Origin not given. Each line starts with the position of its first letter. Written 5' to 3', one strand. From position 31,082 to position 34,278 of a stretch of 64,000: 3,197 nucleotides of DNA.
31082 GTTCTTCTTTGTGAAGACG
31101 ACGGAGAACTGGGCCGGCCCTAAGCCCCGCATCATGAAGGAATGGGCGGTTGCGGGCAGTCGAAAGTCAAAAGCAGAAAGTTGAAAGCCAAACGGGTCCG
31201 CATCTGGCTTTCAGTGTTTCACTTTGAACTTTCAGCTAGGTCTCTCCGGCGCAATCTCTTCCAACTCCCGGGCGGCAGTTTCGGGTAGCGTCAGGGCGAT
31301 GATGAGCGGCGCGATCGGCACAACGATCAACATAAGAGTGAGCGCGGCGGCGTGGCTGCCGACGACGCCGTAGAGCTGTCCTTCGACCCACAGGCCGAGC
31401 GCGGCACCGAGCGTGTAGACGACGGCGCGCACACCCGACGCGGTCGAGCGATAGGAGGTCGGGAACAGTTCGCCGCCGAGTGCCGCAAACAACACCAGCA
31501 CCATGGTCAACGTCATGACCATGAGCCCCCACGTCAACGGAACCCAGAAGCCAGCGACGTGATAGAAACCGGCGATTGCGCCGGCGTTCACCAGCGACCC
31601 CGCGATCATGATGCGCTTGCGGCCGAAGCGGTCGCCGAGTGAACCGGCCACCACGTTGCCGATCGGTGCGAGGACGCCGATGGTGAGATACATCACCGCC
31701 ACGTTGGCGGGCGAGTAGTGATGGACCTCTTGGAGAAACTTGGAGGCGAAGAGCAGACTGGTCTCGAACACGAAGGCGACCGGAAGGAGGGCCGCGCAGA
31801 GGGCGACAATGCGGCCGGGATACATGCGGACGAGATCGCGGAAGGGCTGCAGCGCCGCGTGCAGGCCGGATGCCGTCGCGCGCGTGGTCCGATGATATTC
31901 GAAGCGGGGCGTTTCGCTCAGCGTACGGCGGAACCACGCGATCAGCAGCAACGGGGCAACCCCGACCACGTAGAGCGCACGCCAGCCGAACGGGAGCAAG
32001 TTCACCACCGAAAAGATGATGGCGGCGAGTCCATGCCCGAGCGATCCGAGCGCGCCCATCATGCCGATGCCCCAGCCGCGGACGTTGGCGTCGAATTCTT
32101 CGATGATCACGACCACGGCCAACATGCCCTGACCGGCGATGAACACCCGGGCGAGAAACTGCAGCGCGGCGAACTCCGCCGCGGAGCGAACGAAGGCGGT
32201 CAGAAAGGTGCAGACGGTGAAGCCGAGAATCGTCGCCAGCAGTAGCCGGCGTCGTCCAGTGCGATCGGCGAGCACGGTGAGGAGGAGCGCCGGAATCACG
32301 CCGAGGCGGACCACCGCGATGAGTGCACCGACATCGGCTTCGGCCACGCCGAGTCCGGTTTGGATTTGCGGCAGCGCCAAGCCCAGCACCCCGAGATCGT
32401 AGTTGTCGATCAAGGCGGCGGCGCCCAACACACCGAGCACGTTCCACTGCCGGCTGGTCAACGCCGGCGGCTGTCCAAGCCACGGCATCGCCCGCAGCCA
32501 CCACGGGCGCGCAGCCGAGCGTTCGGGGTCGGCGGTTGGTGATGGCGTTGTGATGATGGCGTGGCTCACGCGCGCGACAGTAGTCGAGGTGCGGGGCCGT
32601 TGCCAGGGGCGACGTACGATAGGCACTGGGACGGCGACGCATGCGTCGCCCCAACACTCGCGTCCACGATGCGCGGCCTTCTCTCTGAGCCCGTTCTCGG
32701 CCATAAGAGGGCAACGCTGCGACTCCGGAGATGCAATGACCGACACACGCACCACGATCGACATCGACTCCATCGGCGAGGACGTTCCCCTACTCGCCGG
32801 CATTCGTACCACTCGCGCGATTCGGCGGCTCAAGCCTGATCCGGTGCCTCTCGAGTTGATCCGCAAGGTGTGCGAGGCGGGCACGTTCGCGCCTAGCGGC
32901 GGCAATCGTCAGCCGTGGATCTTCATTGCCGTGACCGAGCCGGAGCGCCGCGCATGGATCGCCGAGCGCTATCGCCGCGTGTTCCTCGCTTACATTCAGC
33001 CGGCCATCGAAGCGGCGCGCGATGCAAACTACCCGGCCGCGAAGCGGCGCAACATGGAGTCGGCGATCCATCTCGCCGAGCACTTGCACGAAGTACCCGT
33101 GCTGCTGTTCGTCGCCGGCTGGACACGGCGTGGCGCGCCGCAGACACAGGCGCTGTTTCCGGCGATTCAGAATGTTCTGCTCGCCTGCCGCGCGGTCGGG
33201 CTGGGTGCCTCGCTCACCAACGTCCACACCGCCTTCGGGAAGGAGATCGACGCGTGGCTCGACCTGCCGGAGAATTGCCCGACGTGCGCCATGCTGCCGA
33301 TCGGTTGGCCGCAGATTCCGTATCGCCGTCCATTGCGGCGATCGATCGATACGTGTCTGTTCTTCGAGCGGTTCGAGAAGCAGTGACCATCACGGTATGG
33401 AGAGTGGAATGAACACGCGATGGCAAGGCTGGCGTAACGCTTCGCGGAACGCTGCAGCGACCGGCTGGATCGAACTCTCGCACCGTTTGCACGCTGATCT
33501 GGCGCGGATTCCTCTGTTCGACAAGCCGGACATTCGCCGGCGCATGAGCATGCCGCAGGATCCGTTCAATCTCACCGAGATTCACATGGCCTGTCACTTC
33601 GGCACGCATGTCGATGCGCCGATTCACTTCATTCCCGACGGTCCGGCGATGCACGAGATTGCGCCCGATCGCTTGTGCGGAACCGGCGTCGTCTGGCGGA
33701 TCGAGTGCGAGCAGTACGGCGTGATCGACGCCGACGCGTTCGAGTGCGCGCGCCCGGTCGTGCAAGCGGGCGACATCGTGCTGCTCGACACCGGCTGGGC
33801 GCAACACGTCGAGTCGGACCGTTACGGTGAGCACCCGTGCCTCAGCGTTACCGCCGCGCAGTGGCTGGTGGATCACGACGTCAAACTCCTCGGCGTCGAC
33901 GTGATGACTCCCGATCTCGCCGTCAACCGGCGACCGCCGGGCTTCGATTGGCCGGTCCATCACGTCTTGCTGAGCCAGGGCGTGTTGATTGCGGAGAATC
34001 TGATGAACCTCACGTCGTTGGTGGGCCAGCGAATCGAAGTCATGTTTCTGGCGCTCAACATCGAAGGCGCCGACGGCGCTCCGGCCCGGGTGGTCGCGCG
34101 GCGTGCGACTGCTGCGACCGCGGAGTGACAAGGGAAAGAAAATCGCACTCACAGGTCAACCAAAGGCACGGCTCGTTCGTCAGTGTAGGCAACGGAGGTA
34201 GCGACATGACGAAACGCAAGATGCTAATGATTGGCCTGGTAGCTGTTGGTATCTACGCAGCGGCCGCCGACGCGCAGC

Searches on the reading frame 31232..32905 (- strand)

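Call 48: search_protein_families(library=pfam, max_evalue=0.00001, proteins=[window:31232-32905:-])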
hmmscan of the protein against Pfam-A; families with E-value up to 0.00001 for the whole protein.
window:31232-32905:- (557 aa): 2 families
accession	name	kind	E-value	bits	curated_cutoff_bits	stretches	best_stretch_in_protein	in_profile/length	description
PF07690.21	MFS_1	-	5.8e-39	134.4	33.4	2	163-504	4-346/347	Major Facilitator Superfamily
PF00083.30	Sugar_tr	-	7.3e-15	55.2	22.3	1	165-346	10-208/452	Sugar (and other) transporter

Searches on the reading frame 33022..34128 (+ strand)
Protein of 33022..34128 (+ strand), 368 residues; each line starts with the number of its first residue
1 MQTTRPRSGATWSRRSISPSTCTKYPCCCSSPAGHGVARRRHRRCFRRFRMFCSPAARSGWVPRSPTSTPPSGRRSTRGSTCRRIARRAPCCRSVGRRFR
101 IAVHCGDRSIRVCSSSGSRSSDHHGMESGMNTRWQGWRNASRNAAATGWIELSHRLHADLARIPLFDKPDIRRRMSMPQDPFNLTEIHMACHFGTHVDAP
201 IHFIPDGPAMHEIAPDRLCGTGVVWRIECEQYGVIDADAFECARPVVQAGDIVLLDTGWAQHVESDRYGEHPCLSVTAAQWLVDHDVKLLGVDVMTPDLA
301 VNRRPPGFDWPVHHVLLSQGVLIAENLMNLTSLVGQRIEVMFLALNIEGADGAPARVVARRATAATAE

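Call 48: search_protein_families(library=pfam, max_evalue=0.00001, proteins=[window:33022-34128:+])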
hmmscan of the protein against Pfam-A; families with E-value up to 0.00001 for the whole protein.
window:33022-34128:+ (368 aa): 1 family
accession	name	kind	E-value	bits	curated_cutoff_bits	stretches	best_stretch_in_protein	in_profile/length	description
PF04199.19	Cyclase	-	4.5e-29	101.9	23.1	1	150-298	1-141/142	Putative cyclase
